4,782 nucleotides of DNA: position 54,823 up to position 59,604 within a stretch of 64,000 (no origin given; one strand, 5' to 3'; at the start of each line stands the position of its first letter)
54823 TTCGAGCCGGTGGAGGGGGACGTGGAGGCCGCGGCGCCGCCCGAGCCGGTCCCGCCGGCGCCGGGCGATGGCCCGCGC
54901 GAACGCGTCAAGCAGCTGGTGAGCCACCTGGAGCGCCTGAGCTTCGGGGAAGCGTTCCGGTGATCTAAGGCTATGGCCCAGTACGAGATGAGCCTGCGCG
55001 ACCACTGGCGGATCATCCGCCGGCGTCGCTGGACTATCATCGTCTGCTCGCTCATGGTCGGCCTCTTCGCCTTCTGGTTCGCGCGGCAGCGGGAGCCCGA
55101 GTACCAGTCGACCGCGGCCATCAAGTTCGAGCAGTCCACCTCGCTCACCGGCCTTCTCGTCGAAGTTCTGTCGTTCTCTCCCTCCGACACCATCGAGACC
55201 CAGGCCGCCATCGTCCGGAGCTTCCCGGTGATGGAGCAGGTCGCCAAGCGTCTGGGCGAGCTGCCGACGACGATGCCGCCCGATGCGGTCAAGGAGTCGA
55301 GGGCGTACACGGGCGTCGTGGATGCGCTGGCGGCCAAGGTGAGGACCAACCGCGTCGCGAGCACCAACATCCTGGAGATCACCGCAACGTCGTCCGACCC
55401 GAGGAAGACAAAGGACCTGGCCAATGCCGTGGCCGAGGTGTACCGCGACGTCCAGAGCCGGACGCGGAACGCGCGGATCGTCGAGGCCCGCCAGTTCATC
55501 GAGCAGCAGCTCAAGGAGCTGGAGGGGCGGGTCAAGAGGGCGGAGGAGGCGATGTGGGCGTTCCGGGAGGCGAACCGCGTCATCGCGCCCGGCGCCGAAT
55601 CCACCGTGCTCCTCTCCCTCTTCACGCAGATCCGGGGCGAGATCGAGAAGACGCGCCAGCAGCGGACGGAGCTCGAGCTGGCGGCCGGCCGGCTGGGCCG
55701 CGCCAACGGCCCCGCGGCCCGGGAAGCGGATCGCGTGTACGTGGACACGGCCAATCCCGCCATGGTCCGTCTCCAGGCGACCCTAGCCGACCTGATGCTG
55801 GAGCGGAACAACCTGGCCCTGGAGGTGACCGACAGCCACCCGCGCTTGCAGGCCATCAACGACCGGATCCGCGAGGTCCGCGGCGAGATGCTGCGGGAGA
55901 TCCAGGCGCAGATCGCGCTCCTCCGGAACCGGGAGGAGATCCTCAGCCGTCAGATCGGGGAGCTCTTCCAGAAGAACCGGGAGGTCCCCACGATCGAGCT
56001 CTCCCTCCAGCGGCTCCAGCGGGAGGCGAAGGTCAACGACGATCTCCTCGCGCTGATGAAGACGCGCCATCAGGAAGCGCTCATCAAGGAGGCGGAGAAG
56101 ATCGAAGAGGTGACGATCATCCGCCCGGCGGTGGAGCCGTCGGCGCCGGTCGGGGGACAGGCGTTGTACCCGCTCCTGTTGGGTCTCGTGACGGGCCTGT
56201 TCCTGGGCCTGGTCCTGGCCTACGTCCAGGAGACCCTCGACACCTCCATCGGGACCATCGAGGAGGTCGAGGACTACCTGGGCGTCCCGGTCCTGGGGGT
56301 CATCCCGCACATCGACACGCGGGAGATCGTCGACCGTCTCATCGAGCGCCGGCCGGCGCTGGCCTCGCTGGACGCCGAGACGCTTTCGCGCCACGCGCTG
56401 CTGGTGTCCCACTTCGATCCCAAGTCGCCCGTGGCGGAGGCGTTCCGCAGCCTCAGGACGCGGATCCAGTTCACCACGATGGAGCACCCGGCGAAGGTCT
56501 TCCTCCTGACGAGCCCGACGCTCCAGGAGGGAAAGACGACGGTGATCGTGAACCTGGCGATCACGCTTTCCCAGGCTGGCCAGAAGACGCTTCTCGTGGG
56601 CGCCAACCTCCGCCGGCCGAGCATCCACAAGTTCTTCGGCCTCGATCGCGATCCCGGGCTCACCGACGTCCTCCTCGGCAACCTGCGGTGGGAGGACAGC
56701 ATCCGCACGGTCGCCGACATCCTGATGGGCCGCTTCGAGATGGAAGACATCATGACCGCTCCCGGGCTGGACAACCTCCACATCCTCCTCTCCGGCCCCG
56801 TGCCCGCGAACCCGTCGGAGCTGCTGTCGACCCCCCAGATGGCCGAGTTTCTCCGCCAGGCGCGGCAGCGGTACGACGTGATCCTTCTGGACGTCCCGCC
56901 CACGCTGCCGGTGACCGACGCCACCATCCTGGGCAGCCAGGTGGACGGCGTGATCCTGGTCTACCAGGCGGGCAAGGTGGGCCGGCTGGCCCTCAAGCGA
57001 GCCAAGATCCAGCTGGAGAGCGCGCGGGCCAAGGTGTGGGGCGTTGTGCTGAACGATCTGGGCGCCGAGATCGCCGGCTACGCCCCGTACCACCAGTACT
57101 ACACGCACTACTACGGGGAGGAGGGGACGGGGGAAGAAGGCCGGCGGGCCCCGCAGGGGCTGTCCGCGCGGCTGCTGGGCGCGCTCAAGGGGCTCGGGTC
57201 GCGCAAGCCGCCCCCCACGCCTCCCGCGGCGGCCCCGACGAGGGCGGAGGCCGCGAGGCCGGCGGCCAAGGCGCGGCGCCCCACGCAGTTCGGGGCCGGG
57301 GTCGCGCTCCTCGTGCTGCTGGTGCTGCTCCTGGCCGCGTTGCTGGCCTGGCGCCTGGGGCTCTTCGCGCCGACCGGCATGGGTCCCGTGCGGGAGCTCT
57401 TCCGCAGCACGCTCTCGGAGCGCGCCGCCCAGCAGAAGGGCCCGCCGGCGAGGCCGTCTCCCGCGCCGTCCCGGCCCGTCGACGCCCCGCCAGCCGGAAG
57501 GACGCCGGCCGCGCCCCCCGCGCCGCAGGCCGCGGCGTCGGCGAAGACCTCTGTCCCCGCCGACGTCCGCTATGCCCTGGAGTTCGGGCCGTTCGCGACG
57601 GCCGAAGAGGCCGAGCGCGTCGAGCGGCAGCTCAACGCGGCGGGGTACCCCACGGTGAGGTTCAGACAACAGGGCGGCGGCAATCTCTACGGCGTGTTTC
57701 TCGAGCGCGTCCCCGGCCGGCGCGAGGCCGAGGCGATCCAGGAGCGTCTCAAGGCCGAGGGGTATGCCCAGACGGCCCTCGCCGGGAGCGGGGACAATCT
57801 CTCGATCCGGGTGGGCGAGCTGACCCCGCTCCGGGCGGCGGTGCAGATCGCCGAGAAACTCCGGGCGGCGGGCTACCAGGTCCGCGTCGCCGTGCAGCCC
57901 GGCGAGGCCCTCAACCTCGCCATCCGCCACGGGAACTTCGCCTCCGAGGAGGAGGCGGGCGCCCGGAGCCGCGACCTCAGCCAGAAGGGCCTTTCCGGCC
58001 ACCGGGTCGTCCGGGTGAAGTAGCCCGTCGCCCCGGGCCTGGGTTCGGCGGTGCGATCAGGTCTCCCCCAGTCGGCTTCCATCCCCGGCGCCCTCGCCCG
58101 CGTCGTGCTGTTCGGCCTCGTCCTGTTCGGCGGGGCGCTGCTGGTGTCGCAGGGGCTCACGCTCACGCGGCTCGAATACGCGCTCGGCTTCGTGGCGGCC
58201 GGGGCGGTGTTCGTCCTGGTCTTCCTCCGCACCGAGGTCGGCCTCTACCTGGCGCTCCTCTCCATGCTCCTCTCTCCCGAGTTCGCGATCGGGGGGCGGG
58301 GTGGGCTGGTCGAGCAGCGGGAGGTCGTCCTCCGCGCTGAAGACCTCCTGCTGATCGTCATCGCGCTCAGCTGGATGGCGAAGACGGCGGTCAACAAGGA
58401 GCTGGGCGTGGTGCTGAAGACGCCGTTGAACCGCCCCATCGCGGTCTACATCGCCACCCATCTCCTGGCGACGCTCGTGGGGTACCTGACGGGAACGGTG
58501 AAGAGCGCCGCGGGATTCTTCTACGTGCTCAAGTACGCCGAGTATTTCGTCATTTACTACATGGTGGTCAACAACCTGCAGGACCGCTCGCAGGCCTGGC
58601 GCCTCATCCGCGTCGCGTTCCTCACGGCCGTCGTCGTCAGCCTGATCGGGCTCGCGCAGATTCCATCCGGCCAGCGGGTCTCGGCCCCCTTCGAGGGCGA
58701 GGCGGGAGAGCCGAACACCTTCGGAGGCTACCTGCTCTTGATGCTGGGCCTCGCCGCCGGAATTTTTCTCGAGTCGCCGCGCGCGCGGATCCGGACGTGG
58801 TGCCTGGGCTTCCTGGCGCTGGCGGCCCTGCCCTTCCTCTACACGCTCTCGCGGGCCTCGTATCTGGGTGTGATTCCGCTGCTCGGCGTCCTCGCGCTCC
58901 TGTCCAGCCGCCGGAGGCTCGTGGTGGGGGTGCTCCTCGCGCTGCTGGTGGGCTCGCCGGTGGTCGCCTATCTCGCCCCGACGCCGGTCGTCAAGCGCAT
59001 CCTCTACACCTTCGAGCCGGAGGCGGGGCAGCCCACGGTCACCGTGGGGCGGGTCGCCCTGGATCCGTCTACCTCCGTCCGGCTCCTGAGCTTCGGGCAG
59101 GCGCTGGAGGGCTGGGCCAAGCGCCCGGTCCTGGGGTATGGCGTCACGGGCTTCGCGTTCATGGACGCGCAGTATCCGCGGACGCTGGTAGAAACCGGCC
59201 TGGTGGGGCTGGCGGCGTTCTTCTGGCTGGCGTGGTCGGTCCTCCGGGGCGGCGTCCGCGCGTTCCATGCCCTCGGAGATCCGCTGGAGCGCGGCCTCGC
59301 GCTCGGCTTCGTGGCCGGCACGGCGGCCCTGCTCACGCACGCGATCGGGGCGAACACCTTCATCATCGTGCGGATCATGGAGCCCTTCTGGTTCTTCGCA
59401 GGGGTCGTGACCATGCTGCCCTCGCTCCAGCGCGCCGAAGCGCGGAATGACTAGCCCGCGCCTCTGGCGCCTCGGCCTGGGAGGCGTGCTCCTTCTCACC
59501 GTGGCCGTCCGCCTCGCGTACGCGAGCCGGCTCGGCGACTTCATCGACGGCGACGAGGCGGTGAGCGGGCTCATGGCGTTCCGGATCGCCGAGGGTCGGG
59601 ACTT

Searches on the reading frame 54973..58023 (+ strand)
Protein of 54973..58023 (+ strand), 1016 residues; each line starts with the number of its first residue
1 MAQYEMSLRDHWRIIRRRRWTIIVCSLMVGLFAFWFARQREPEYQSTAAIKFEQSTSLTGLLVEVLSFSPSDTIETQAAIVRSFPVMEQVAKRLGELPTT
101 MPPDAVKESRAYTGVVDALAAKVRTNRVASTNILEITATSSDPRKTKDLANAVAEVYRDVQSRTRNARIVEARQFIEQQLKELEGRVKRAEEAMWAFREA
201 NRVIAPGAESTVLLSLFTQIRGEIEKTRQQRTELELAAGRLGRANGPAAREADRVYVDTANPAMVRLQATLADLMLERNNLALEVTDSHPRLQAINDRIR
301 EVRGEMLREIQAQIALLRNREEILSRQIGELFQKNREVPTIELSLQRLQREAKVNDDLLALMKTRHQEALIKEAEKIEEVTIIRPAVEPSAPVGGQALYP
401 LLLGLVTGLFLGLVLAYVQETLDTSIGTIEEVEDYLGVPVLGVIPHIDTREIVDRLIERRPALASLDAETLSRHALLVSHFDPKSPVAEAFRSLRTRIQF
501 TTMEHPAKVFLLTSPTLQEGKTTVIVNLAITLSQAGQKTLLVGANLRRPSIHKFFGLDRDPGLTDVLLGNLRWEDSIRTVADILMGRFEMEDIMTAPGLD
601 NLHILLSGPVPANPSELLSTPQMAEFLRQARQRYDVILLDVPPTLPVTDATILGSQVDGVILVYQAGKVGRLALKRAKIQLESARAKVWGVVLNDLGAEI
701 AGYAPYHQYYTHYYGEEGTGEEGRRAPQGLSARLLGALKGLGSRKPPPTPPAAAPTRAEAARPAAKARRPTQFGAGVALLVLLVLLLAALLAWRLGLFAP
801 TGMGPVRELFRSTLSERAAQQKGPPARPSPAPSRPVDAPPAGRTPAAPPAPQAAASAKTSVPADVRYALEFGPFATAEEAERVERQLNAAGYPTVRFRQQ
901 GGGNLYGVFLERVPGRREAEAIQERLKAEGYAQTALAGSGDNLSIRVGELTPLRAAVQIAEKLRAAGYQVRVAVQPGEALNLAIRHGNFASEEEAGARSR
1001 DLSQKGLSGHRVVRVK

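Call 49: search_protein_families(library=pfam, proteins=[window:54973-58023:+], max_evalue=0.00001)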
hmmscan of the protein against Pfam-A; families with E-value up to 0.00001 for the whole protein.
window:54973-58023:+ (1016 aa): 5 families
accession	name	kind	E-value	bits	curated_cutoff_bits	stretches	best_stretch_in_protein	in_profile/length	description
PF05036.18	SPOR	-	9.8e-12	45.5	21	1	866-931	4-70/76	SPOR domain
PF13614.12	AAA_31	-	4.6e-10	40.2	27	1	520-666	14-149/177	AAA domain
PF13807.11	GNVR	-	4.7e-09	36.5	27.7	1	345-420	7-81/82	G-rich domain on putative tyrosine kinase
PF02706.20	Wzz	-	2.2e-08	34.7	25.5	1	5-93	2-90/91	Chain length determinant protein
PF10609.15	ParA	-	6.2e-06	26.3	27.1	0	520-560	16-56/246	NUBPL iron-transfer P-loop NTPase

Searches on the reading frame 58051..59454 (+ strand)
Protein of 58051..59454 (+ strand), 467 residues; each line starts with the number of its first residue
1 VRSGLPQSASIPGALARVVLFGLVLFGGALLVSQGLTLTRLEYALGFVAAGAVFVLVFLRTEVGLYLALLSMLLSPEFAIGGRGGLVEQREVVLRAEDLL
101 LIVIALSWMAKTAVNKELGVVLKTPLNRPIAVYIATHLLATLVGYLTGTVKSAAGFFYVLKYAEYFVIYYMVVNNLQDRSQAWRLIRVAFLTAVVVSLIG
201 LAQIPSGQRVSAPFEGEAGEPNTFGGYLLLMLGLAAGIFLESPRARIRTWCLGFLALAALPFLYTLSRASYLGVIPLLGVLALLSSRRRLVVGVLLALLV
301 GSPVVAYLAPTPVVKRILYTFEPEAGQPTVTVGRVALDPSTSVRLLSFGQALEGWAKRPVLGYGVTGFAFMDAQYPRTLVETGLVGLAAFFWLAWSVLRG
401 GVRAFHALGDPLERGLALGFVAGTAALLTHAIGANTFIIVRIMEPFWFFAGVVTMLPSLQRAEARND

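Call 49: search_protein_families(library=pfam, proteins=[window:58051-59454:+], max_evalue=0.00001)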
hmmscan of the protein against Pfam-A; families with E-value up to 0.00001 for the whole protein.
window:58051-59454:+ (467 aa): 1 family
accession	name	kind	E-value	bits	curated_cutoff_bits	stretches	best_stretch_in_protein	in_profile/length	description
PF04932.20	Wzy_C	-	3.6e-08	33.8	31.7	1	255-377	3-135/149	O-Antigen ligase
